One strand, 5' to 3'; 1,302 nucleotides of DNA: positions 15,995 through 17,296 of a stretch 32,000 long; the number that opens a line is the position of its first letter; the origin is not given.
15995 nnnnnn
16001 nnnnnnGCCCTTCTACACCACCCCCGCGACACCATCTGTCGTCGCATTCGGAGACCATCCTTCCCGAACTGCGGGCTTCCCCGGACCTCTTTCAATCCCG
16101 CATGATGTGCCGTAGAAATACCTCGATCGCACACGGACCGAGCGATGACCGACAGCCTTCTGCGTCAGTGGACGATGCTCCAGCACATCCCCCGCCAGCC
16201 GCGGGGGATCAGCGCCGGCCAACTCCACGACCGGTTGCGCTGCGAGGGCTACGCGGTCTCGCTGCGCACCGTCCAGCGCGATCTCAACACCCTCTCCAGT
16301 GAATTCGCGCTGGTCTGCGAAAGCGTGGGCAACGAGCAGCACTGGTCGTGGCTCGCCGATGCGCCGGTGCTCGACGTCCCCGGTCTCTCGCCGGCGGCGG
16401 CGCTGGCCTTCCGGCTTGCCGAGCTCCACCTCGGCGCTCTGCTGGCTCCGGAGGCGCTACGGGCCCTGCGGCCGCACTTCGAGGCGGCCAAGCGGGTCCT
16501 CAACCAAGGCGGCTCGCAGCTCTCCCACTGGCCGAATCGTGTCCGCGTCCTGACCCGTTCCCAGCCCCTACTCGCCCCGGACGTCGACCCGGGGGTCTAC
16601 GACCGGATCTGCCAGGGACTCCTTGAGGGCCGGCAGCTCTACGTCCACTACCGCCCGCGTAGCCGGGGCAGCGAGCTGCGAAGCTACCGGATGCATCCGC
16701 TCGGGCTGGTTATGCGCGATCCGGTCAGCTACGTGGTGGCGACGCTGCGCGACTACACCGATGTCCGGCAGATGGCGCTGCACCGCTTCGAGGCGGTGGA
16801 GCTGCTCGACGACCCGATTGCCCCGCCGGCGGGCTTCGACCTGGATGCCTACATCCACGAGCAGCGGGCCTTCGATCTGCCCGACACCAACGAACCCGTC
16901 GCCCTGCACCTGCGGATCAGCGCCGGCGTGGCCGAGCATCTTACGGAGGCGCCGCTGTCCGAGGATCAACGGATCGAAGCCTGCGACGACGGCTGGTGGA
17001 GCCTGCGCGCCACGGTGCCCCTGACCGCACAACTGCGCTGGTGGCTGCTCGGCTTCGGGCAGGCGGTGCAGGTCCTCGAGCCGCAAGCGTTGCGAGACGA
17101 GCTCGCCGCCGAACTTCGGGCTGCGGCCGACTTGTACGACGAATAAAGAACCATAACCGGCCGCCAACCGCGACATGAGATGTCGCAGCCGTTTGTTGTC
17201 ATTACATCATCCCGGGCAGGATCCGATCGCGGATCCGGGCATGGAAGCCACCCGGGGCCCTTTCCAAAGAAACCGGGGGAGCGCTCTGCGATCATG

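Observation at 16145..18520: WYL regulator plus Cas4-like DUF2779 nuclease/exonuclease cassette, inactivated by three independent lesions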

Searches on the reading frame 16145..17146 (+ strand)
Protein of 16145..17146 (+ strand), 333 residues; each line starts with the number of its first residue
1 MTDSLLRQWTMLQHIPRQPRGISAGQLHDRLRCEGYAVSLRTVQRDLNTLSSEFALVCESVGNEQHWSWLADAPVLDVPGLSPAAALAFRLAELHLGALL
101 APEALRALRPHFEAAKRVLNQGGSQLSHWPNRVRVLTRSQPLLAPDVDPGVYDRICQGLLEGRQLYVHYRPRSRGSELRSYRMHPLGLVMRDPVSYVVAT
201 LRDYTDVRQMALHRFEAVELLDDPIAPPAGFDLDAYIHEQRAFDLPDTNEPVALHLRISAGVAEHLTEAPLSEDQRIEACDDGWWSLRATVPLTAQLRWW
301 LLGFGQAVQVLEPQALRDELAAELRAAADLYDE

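Call 7: search_protein_families(library=pfam, proteins=[window:16145-17143:+], max_evalue=0.01)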
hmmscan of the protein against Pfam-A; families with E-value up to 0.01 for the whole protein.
seq(333 aa): 2 families
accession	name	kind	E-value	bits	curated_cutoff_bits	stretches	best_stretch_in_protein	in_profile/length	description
PF25583.1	WCX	-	5.3e-21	75.2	23.9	1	251-328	2-76/76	WCX domain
PF13280.12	WYL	-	3.9e-13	49.6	21.8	1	151-219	2-69/70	WYL domain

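Call 17: find_encoding_contigs(protein=window:16145-17146:+, flank=10000, max_places=6)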
Protein window:16145-17146:+ (333 aa): 2 contigs read that carry it; 2 places shown.
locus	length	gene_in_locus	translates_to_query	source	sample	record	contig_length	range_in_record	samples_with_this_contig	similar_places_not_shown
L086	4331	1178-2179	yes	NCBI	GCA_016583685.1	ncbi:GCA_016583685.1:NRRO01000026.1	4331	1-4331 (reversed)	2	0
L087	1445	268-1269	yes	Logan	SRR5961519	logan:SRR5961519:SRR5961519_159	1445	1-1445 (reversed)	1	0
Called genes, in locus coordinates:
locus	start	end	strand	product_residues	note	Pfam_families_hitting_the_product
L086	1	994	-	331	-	?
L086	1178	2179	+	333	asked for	PF13280:WYL, PF25583:WCX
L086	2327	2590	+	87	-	-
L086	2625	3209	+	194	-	-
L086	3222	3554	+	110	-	PF11074:DUF2779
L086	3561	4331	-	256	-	PF00665:rve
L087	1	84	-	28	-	?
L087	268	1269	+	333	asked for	PF13280:WYL, PF25583:WCX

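Call 22: search_protein_families(library=padloc, proteins=[window:16145-17146:+], max_evalue=0.01)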
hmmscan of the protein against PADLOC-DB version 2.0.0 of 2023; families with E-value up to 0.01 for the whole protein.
window:16145-17146:+ (333 aa): 4 families
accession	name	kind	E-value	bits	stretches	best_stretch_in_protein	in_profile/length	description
PDLC01652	WYL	-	8.5e-32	108.7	1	142-328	10-162/162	"CAS-I,CAS-II,CAS-III,CAS-IV,CAS-V,CAS-VI; associated_signaling"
PDLC01457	WYL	-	2.6e-18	64.5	1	6-315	4-228/229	"CAS-I,CAS-II,CAS-III,CAS-IV,CAS-V,CAS-VI; associated_signaling"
PDLC01766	Cas3c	-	1.3e-15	54.7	1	151-332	136-317/1009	-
PDLC01036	WYL/Csx1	-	0.00064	17.5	1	262-322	216-272/279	CARF+WYL C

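Call 23: search_protein_families(library=ncbifam, proteins=[window:16145-17146:+], max_evalue=0.01)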
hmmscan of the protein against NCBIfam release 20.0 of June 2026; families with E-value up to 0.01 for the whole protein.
window:16145-17146:+ (333 aa): 0 families

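Call 38: search_solved_structures(query=window:16145-17146:+, max_evalue=0.01)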
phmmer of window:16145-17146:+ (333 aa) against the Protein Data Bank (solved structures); distinct sequences matched with E-value up to 0.01: 9.
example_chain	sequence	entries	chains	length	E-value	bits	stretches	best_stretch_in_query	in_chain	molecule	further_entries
7u02_B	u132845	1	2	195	7.1e-09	38.5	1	168-328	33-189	WYL domain-containing protein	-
7tzv_A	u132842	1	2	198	7.3e-09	38.5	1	168-328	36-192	WYL domain-containing protein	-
9cu3_B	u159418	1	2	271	1.7e-08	37.2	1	160-328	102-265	WYL domain-containing protein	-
9pfq_Q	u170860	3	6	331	2.1e-08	37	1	160-328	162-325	WYL domain-containing protein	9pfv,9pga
8tp8_A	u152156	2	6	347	2.4e-08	36.8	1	160-328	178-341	DeoR-family transcriptional regulator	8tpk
7p5x_AX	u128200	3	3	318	6.6e-08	35.3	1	147-329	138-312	PafC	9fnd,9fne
7p5x_AY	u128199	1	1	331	0.0038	19.7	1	153-328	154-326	Transcriptional regulator-like protein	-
9fnd_X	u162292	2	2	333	0.0039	19.6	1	153-328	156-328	Transcriptional regulator-like protein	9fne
6sj9_A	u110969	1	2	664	0.0051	19.3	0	150-332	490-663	Proteasome accessory factor B/C (PafBC)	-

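Call 69: find_homologous_proteins(query=window:16145-17146:+, max_evalue=1e-20)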
Query window:16145-17146:+ (333 aa): 679 proteins with E <= 1e-20 among 8000 candidates; the best 120 are listed.
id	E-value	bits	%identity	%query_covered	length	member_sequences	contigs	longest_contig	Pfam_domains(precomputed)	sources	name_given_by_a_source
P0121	3.7e-221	751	100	100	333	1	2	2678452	PF13280.13,PF25583.2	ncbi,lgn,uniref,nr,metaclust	ncbi:helix-turn-helix transcriptional regulator [Halorhodospira halophila]|uniref:Transcriptional re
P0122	1.4e-179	614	83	95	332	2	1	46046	PF13280.13,PF25583.2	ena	-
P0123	9.7e-170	582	78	96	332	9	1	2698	PF13280.13,PF25583.2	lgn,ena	-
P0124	1.7e-169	581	77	100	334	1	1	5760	PF13280.13,PF25583.2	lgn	-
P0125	1.7e-166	572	77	100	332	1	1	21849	PF13280.13,PF25583.2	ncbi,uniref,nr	ncbi:helix-turn-helix transcriptional regulator [Halorhodospira halochloris]|uniref:helix-turn-helix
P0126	4.6e-162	557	76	95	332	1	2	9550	PF13280.13,PF25583.2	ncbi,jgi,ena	-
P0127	4.6e-156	537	74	95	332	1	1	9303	PF13280.13,PF25583.2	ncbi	-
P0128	3.7e-104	367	53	99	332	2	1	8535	PF13280.13,PF25583.2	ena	-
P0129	3.8e-103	363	55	99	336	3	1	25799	PF13280.13,PF25583.2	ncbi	ncbi:MAG: helix-turn-helix transcriptional regulator [Thiohalospira sp.]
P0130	1.0e-102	362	53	100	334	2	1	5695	PF13280.13,PF25583.2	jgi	-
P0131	1.6e-102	361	61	90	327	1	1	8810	PF13280.13,PF25583.2,PF13337.13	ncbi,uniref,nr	ncbi:WYL domain-containing protein [Halorhodospira halochloris]|uniref:helix-turn-helix transcriptio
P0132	1.2e-86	309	47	100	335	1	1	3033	PF13280.13,PF25583.2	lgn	-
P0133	5.3e-86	307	47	99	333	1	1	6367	PF13280.13,PF25583.2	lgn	-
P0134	7.0e-85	303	46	100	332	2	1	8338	PF13280.13,PF25583.2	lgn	-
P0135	8.3e-85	303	49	99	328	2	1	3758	PF13280.13,PF25583.2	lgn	-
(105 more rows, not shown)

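Call 70: find_encoding_contigs(protein=P0122, flank=6000, max_places=1)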
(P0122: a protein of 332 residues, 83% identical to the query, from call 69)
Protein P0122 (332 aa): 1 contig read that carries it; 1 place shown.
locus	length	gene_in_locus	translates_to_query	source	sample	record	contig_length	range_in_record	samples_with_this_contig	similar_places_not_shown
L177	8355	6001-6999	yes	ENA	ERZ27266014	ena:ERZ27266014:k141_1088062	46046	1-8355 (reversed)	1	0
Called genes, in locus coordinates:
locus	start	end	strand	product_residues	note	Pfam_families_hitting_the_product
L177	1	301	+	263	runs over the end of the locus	PF00005:ABC_tran, PF02463:SMC_N (faint), PF13304:AAA_21 (faint)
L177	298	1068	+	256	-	PF00528:BPD_transp_1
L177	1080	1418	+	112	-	-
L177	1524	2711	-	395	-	PF13203:DUF2201_N, PF09967:DUF2201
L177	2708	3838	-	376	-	PF13191:AAA_16 (faint), PF00004:AAA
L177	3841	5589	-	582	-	-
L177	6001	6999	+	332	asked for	PF13280:WYL, PF25583:WCX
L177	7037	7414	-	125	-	PF11213:DUF3006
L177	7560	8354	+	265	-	?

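Call 71: find_encoding_contigs(protein=P0125, flank=6000, max_places=1)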
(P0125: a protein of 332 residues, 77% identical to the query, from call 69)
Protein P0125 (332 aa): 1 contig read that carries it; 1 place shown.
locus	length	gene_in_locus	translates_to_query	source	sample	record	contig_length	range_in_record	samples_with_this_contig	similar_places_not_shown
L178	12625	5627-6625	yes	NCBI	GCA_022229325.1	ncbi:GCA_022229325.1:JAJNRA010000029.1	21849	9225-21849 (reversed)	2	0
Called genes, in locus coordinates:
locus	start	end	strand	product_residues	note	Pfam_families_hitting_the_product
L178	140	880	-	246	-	PF00072:Response_reg, PF00486:Trans_reg_C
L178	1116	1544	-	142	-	PF16231:DUF4890 (faint)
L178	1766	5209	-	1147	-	PF00289:Biotin_carb_N, PF02786:CPSase_L_D2, PF02785:Biotin_carb_C, PF00682:HMGL-like, PF02436:PYC_OADA, PF25973:BSH_CzcB (faint), PF00364:Biotin_lipoyl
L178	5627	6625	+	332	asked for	PF13280:WYL, PF25583:WCX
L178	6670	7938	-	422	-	PF14281:PDDEXK_4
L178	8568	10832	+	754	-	PF01966:HD (faint), PF00270:DEAD, PF04851:ResIII (weak), PF22590:Cas3-like_C_2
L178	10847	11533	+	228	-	PF09704:Cas_Cas5d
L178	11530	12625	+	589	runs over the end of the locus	PF09709:Cas_Csd1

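Call 72: find_encoding_contigs(protein=P0129, flank=6000, max_places=1)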
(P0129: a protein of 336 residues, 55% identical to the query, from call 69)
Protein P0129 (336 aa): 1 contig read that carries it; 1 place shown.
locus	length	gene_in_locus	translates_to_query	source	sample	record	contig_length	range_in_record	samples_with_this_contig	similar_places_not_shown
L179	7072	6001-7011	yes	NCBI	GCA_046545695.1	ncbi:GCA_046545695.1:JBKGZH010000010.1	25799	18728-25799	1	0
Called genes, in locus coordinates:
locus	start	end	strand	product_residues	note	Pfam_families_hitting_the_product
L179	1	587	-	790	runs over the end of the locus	PF01588:tRNA_bind, PF03483:B3_4, PF03484:B5, PF17759:tRNA_synthFbeta, PF03147:FDX-ACB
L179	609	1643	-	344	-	PF02912:Phe_tRNA-synt_N, PF01409:tRNA-synt_2d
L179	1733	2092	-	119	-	PF00453:Ribosomal_L20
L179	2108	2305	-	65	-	PF01632:Ribosomal_L35p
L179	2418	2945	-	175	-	PF05198:IF3_N, PF00707:IF3_C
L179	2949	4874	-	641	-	PF02824:TGS, PF07973:tRNA_SAD, PF00587:tRNA-synt_2b, PF03129:HGTP_anticodon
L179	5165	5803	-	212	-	PF13472:Lipase_GDSL_2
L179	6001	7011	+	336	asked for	PF13280:WYL, PF25583:WCX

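Call 74: find_encoding_contigs(protein=P0126, flank=6000, max_places=2)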
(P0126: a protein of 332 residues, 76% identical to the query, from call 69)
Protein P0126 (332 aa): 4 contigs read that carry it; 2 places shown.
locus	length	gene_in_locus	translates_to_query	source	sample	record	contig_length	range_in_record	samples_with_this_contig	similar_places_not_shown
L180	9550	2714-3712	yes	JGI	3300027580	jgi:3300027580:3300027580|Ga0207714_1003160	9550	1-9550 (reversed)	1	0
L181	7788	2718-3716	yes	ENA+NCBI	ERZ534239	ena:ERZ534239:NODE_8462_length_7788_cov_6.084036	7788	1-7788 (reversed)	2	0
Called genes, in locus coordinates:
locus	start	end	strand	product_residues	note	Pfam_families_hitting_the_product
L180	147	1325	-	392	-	PF13203:DUF2201_N, PF09967:DUF2201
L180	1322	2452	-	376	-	PF00004:AAA (weak)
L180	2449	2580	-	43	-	-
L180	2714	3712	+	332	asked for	PF13280:WYL, PF25583:WCX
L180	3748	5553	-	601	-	-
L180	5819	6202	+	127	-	PF00989:PAS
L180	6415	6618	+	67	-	-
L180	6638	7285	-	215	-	-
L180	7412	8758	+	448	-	PF03109:ABC1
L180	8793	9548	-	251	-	?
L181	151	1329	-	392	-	PF13203:DUF2201_N, PF09967:DUF2201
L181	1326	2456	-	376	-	PF00004:AAA (weak)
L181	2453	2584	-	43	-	-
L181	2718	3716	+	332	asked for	PF13280:WYL, PF25583:WCX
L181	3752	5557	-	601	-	-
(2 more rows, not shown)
